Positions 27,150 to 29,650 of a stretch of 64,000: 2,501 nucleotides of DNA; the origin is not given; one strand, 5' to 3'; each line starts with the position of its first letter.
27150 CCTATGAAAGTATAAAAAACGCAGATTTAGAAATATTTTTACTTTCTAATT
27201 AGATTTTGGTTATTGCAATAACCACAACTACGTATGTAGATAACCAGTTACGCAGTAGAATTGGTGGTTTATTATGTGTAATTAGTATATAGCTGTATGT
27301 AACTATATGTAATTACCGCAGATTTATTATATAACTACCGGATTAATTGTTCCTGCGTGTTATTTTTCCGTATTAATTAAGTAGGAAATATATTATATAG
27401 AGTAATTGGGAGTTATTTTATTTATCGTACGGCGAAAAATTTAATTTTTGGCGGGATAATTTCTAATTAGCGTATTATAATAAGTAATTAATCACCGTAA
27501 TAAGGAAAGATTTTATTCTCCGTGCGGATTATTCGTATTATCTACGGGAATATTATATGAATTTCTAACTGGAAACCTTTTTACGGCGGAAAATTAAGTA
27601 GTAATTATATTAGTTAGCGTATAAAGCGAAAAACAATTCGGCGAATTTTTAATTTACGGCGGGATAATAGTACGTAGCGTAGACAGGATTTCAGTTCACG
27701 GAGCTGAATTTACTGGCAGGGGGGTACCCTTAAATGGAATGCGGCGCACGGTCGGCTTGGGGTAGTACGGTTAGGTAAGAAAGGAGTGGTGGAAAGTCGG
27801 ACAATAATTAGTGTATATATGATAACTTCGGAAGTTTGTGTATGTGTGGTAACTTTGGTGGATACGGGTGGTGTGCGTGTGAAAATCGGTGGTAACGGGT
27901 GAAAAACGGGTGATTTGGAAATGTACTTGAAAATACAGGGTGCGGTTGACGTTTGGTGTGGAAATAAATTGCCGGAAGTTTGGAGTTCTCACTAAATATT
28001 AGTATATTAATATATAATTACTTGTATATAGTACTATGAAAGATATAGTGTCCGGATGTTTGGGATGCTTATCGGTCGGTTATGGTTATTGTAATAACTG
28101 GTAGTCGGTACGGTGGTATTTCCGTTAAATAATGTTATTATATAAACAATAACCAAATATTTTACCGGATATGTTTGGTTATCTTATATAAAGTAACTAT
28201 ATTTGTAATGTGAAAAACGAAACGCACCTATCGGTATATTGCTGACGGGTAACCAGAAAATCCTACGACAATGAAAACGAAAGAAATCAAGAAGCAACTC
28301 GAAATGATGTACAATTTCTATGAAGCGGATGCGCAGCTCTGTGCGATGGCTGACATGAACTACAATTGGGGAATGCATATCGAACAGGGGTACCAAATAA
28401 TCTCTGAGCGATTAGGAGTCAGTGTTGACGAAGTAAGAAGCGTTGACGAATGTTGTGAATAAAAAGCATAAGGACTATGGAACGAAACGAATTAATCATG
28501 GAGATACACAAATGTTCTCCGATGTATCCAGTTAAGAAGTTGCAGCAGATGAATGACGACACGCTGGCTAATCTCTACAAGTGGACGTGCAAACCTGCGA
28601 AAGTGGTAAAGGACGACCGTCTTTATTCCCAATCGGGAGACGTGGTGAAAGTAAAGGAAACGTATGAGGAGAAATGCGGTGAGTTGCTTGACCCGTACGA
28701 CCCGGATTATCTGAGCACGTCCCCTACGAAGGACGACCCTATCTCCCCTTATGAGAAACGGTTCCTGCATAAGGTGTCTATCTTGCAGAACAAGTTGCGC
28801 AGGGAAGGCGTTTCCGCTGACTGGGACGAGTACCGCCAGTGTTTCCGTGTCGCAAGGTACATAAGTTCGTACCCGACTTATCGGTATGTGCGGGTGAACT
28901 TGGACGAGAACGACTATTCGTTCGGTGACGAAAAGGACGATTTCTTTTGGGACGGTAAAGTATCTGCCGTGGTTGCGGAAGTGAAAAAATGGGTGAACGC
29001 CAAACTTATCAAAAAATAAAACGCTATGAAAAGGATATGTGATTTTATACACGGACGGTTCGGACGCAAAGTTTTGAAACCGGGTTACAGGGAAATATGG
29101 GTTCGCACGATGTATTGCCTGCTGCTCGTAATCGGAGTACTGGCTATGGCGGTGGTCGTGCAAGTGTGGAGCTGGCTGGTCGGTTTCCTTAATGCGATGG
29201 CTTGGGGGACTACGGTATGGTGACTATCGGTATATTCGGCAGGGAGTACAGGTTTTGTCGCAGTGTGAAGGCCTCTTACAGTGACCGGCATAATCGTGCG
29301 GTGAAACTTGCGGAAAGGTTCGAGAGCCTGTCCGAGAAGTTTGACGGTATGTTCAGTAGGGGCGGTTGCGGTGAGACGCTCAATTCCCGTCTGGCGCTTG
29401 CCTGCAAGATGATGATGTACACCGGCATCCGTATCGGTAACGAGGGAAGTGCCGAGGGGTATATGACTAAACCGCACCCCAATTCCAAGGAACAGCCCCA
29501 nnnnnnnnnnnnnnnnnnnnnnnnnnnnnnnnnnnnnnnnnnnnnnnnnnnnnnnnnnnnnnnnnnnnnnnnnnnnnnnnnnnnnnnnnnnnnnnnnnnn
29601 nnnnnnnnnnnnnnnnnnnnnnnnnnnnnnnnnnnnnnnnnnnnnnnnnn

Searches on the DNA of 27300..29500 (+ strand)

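Call 11: search_dna_similar(query=window:27300-29500:+, collection=phages, mode=near, max_rows=30)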
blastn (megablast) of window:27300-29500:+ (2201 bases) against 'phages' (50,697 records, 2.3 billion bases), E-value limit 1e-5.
Records with a match: 1; places in all: 3; records where one place covers at least 80% of the query: 1.
Best place of each record, by identity: 95-99% 1.
By first word of the organism name: Bacteroides 1.
By host as written in the record: Bacteroides salyersiae BSC162 1.
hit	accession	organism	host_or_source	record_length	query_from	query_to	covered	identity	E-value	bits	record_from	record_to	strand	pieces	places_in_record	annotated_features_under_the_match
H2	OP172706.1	Bacteroides phage BS162P1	Bacteroides salyersiae BSC162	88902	91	2201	96%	99.0%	0e+0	3775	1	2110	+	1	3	hypothetical protein (x3) | top1E: DNA topoisomerase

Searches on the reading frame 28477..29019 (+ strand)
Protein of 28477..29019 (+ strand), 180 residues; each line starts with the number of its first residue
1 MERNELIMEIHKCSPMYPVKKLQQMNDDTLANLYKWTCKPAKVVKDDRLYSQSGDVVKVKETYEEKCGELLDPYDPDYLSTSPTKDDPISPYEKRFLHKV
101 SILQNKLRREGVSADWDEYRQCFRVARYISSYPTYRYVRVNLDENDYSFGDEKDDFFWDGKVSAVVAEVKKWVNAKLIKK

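Call 15: search_protein_families(library=pfam, proteins=[window:28477-29019:+], max_evalue=0.01)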
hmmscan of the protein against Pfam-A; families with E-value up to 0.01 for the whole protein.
window:28477-29019:+ (180 aa): 0 families

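Call 18: find_related_loci(query=window:28477-29019:+, collection=viral_contigs, flank=6000)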
Query window:28477-29019:+ (180 aa) in viral_contigs; peptide patterns used: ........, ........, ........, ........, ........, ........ (x = any residue, [..] = any of these).
3 stretches matched a pattern, but none encodes a relative of the query by tblastn (E <= 1e-3).

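Call 66: find_homologous_proteins(query=window:28477-29019:+, max_evalue=0.001)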
Query window:28477-29019:+ (180 aa): 37 proteins with E <= 0.001 among 64 candidates.
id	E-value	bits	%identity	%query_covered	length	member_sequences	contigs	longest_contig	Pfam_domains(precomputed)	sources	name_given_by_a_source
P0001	1.6e-118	411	100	100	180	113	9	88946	-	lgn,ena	-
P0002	4.3e-59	217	57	100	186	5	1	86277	-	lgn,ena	-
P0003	1.2e-57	213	56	99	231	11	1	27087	-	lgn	-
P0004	1.6e-57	212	59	100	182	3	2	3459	-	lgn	-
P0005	3.5e-56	208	58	100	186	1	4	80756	-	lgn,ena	-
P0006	4.4e-44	168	50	100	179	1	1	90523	-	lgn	-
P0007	1.3e-40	157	50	100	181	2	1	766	-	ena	-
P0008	4.4e-40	155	61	64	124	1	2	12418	-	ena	-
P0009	1.8e-37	147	55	64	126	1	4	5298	-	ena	-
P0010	1.8e-36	144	57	63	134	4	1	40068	-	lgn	-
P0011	2.2e-36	143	56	64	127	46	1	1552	-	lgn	-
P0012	3.0e-36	143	55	62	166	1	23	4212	-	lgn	-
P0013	8.7e-36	141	56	64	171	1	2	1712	-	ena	-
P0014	1.7e-35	141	53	64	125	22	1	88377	-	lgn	-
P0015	4.1e-35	139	55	64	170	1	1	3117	-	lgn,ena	-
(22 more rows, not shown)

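Call 67: find_encoding_contigs(protein=P0001, flank=4000, max_places=10)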
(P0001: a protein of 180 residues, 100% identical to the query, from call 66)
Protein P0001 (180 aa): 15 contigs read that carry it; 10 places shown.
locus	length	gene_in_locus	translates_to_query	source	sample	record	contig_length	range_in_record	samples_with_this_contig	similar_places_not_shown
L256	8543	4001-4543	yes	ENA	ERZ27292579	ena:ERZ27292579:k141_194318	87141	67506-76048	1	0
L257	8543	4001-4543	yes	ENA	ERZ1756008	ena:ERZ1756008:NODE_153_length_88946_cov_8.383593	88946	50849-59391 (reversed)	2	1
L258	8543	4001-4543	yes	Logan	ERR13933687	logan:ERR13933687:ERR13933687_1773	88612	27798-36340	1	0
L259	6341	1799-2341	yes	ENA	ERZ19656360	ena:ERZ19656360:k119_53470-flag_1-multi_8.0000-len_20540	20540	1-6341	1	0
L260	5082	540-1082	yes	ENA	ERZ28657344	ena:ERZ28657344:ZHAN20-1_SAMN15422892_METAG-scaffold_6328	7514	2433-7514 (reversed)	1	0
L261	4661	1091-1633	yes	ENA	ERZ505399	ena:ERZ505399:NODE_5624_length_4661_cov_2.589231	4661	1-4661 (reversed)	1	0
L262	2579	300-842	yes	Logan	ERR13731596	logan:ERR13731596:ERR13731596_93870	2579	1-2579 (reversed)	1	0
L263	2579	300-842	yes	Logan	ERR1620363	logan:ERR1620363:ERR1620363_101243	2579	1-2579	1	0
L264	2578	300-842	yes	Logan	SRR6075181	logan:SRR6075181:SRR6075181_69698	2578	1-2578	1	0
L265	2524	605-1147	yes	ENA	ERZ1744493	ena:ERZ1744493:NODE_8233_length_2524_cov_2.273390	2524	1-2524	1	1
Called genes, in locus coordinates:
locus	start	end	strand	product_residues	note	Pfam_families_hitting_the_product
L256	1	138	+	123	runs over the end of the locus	-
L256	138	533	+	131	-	PF11672:DUF3268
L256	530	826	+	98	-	-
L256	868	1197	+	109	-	-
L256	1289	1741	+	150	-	PF00210:Ferritin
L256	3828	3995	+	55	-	-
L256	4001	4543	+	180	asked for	-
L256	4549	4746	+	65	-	-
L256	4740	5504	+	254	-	PF01028:Topoisom_I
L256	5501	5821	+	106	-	-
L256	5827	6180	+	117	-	-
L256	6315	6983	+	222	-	-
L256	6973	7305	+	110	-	-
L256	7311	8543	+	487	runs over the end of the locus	-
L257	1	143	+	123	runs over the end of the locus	-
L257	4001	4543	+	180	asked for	-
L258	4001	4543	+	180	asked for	-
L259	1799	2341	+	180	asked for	-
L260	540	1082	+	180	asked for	-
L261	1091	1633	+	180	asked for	-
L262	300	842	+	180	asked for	-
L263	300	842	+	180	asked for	-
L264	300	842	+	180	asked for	-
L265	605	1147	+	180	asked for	-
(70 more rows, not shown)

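Call 74: find_encoding_contigs(protein=P0006, flank=4500, max_places=2)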
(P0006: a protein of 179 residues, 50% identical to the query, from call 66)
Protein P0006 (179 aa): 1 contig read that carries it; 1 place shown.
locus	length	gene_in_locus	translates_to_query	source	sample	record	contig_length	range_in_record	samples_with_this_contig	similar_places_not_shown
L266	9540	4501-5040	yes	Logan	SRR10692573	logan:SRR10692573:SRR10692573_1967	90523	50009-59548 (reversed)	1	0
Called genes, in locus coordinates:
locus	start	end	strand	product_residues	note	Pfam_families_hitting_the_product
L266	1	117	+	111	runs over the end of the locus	-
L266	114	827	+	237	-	PF21825:Sequestin, PF11195:Tad2-like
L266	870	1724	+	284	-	-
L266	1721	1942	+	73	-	-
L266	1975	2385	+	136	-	PF11672:DUF3268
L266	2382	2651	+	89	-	-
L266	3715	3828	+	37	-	-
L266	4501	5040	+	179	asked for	-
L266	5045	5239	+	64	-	-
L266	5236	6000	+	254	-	PF01028:Topoisom_I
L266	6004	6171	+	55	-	-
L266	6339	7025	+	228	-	-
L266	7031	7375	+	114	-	-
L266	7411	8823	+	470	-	-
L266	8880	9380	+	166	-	-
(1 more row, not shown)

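Call 75: find_encoding_contigs(protein=P0002, flank=4500, max_places=2)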
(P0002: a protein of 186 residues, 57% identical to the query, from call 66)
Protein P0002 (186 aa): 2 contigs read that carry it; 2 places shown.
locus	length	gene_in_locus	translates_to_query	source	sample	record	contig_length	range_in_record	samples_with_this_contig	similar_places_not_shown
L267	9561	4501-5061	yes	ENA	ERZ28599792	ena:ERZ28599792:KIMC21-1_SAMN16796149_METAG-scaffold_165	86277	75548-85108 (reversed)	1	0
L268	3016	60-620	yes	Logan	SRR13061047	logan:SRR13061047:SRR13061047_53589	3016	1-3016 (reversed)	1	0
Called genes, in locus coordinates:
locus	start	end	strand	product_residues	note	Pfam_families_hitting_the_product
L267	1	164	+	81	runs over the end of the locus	-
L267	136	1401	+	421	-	PF00142:Fer4_NifH (weak), PF00448:SRP54 (weak), PF01656:CbiA, PF02374:ArsA_ATPase, PF10609:ParA, PF13614:AAA_31, PF16575:CLP1_P (faint)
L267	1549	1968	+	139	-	PF11672:DUF3268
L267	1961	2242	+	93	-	-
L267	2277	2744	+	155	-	PF00210:Ferritin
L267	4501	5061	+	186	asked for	-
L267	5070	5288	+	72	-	-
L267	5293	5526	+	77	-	-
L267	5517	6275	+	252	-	PF01028:Topoisom_I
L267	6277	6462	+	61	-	-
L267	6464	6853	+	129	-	-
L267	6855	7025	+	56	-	-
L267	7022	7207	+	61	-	-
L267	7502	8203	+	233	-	-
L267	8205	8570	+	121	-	-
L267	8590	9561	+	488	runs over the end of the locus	-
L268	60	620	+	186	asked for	-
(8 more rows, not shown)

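Call 81: predict_structure(alignment_id=A4)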
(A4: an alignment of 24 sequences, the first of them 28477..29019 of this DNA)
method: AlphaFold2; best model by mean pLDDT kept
length: 180 residues; sequences in the alignment: 24
mean_pLDDT: 79.9   pTM: 0.49
mean pLDDT of the five models: 79.9, 77.4, 77.1, 75.5, 74.9
residues with pLDDT >= 90: 76; 70-90: 55; 50-70: 34; < 50: 15
segments of 3 or more residues with pLDDT < 50: 60-69, 178-180
pLDDT, mean of each block of 10 residues (from residue 1): 89 90 92 81 59 66 43 60 59 88 94 92 89 91 92 92 94 70
secondary structure, 60 per line:
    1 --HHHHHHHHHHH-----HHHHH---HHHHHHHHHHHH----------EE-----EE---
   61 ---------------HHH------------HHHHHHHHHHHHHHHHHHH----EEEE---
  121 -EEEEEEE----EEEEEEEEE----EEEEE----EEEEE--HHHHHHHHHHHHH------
elements in order: H3-13 H19-23 H27-38 H91-109 E114-117 E122-128 E133-141 E146-150 E155-159 H162-174

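Call 84: fold_search(model_id=the predicted structure, library=pdb)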
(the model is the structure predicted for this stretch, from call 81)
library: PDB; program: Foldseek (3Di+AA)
matches with E <= 10: 151; with E <= 0.001: 0
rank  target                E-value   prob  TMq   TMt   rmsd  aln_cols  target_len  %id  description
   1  4lp1_A                5.1e-01  0.60  0.26  0.40   4.7        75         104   12  Crystal structure of CyaY protein from Psychromonas ingrahamii in complex with Eu(III) (released 2014-07-16)
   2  5n9j_W                9.1e-01  0.35  0.30  0.14   7.8       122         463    8  Core Mediator of transcriptional regulation (released 2017-05-17)
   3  2ci9_B                1.1e+00  0.33  0.23  0.39   7.9        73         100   18  Nck1 SH2-domain in complex with a dodecaphosphopeptide from EPEC protein Tir (released 2006-04-24)
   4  6b1u_C                1.5e+00  0.08  0.24  0.11  17.7       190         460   12  Structure of full-length human AMPK (a2b1g1) in complex with a small molecule activator SC4 (released 2018-04-25)
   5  4hs5_A                1.5e+00  0.28  0.24  0.35   4.2        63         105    8  Frataxin from Psychromonas ingrahamii as a model to study stability modulation within CyaY protein family (released 2013-03-13)
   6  5ja8_G                1.7e+00  0.09  0.17  0.26  14.4        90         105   11  Crystal structure of the HigB2 toxin in complex with Nb2 (released 2017-04-05)
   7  3imo_D                1.8e+00  0.11  0.19  0.28   6.2        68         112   10  Structure from the mobile metagenome of Vibrio cholerae. Integron cassette protein VCH_CASS14 (released 2009-08-25)
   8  8bik_D                1.8e+00  0.07  0.22  0.11  16.9       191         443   12  Crystal structure of human AMPK heterotrimer in complex with allosteric activator C455 (released 2024-05-15)
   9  2ci9_A                2.0e+00  0.28  0.24  0.40   7.7        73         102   16  Nck1 SH2-domain in complex with a dodecaphosphopeptide from EPEC protein Tir (released 2006-04-24)
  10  6ah0_W                2.0e+00  0.10  0.16  0.07   9.4        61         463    6  The Cryo-EM Structure of the Precusor of Human Pre-catalytic Spliceosome (pre-B complex) (released 2018-11-14)
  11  2eo6_MODEL_1_A        2.1e+00  0.12  0.23  0.28   8.4       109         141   13  Solution structure of the SH2 domain from mouse B-cell linker protein BLNK (released 2008-04-01)
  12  8aas_A                2.3e+00  0.04  0.11  0.11  14.1        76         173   10  Crystal structure of the Pyrococcus abyssi RPA trimerization core bound to poly-dT20 ssDNA (released 2023-05-03)
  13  6fco_B                2.6e+00  0.18  0.24  0.34   7.3        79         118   10  Structural and functional characterisation of Frataxin (FXN) like protein from Chaetomium thermophilum (released 2019-01-23)
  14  9uzo_E                2.8e+00  0.06  0.15  0.22  10.0        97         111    8  Cryo-EM Structure of the Vaccinia Virus Entry/Fusion Complex (EFC) Lacking the F9 Subunit (released 2025-12-17)
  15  1ew4                  2.9e+00  0.28  0.28  0.44   4.0        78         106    5  CRYSTAL STRUCTURE OF ESCHERICHIA COLI CYAY PROTEIN REVEALS A NOVEL FOLD FOR THE FRATAXIN FAMILY (released 2000-08-09)
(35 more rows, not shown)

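Call 88: search_protein_families(library=phrogs, proteins=[window:28477-29019:+], max_evalue=0.001)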
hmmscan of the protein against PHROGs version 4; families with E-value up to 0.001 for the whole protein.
window:28477-29019:+ (180 aa): 0 families

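Call 107: find_related_loci(query=A4, collection=genome_contigs, flank=5000)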
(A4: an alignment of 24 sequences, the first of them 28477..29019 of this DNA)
Query A4 (180 aa) in genome_contigs; peptide patterns used: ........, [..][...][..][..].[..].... (x = any residue, [..] = any of these).
42 stretches matched a pattern, but none encodes a relative of the query by tblastn (E <= 1e-3).
